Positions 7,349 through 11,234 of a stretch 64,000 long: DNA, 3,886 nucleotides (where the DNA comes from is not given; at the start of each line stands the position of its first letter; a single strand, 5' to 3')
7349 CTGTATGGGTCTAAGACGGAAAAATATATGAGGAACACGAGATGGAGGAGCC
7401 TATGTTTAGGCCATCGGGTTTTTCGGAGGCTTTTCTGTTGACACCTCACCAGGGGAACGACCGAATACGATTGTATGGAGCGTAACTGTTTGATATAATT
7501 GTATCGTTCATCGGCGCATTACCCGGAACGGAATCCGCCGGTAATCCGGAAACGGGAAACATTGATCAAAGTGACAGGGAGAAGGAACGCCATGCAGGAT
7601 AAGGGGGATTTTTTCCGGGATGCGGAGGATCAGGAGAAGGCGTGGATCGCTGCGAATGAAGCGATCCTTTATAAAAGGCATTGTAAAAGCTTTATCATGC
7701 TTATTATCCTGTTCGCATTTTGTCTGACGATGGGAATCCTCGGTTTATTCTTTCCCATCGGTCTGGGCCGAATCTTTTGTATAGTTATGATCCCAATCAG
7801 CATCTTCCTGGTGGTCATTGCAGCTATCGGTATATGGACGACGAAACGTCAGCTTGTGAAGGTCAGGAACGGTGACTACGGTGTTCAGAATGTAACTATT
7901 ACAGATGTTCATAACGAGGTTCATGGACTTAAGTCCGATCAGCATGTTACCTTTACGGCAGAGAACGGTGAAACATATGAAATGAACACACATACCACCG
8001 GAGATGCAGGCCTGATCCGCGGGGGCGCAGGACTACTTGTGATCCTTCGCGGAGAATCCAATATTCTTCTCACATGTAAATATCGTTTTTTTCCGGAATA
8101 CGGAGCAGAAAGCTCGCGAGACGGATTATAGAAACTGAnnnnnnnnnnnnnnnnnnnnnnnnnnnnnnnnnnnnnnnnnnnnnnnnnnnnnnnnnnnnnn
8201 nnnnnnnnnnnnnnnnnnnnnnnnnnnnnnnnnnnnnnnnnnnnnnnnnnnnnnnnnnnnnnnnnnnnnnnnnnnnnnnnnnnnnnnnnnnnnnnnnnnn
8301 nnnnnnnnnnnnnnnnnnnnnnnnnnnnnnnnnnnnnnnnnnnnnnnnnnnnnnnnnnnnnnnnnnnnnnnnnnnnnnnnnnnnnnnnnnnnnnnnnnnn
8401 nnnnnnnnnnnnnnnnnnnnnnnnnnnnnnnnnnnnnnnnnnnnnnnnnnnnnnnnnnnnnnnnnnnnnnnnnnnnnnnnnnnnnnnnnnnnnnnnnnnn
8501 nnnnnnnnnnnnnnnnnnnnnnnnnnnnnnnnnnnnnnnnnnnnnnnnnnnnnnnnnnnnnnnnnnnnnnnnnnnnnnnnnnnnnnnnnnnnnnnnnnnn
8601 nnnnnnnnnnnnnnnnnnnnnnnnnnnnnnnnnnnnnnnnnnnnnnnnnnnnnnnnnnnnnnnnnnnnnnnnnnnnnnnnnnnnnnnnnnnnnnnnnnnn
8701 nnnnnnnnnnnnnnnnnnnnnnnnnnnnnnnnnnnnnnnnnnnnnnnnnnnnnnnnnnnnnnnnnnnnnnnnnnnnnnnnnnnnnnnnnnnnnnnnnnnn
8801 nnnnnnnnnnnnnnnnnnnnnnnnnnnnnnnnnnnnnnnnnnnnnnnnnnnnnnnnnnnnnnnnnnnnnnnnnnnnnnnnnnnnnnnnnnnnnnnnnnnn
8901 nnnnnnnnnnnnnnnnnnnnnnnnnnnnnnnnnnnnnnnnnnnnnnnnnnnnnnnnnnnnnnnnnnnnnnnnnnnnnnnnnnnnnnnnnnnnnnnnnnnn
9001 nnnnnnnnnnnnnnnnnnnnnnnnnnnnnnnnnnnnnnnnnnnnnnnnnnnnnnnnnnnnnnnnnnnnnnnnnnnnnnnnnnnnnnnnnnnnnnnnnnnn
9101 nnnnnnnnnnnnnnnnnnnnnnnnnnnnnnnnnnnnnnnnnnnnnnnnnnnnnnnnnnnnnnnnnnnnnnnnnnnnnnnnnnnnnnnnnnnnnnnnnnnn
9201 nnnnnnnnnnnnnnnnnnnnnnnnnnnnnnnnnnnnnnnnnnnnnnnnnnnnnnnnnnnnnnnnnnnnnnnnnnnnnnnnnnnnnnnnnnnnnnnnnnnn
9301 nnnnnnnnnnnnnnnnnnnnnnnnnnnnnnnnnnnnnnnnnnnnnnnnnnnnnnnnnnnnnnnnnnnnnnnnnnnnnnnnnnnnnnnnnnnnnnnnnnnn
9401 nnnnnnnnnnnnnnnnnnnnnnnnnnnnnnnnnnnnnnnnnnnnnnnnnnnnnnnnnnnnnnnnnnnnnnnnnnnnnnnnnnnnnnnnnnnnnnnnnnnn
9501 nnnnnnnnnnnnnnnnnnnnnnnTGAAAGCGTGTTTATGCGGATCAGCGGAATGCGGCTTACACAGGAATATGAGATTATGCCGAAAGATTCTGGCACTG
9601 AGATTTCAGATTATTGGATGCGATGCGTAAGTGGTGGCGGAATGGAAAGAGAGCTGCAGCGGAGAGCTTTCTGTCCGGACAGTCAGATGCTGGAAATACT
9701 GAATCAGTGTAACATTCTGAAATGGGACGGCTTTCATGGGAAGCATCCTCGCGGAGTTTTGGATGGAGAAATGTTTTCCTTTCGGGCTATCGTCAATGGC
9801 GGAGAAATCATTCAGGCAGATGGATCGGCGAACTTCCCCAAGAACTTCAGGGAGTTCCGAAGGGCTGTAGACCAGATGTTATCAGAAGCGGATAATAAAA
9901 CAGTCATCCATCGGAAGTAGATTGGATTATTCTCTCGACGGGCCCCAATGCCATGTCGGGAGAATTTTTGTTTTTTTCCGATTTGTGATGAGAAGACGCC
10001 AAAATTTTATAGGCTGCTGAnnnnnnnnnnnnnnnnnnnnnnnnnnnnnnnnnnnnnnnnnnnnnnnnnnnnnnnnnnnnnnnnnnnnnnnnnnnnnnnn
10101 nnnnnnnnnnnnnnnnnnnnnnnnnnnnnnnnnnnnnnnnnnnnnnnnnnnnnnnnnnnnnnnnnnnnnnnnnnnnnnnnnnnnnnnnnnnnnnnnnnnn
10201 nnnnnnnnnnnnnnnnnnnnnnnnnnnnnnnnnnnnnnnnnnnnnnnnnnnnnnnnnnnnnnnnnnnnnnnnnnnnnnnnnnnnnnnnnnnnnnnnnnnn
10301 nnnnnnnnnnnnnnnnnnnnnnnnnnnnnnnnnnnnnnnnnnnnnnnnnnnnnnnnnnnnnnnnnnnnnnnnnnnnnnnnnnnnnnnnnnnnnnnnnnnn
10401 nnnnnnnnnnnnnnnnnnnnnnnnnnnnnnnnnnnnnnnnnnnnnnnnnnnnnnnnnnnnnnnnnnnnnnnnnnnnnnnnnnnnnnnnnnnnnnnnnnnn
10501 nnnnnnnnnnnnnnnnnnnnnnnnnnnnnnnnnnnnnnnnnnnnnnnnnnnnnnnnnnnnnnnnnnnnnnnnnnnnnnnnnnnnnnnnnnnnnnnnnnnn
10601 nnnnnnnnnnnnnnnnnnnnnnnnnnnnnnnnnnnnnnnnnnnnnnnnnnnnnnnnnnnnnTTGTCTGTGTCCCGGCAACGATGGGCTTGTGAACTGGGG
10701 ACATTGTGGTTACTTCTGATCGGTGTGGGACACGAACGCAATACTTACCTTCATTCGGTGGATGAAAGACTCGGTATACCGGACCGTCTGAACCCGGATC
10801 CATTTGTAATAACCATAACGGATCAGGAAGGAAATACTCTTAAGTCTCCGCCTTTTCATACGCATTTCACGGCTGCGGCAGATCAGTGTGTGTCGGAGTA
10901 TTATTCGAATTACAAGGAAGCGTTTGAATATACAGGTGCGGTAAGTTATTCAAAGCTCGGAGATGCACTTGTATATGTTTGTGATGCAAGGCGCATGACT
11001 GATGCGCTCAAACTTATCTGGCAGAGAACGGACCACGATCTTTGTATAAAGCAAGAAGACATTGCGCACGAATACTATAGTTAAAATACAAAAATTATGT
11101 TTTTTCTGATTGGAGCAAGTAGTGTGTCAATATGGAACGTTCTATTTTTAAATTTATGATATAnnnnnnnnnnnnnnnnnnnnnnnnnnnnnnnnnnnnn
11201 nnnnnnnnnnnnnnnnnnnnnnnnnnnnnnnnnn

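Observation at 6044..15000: Four copies of a 25-nt motif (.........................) at a fixed distance from extended -10 boxes: possible small regulon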

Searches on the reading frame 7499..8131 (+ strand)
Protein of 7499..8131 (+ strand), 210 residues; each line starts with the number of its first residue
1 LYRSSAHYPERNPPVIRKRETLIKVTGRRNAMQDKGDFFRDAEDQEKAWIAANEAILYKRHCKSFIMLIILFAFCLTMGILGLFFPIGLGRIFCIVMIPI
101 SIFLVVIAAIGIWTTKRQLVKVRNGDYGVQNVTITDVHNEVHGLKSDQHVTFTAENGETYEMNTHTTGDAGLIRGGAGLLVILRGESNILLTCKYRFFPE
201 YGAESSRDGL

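Call 7: search_protein_families(library=pfam, proteins=[window:7499-8131:+], max_evalue=0.01)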
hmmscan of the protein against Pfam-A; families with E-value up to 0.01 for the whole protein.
window:7499-8131:+ (210 aa): 0 families

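Call 48: search_protein_families(library=pfam, proteins=[window:7499-8131:+], max_evalue=0.001)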
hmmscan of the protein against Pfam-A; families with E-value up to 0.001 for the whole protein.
window:7499-8131:+ (210 aa): 0 families

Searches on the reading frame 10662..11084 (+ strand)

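Call 6: search_protein_families(library=pfam, proteins=[window:10662-11084:+], max_evalue=0.01)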
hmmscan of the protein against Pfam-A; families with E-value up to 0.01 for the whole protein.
window:10662-11084:+ (140 aa): 1 family
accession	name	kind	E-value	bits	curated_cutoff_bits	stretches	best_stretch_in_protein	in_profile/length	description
PF02522.19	Antibiotic_NAT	-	5.1e-12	46.3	25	1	17-116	136-227/232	Aminoglycoside 3-N-acetyltransferase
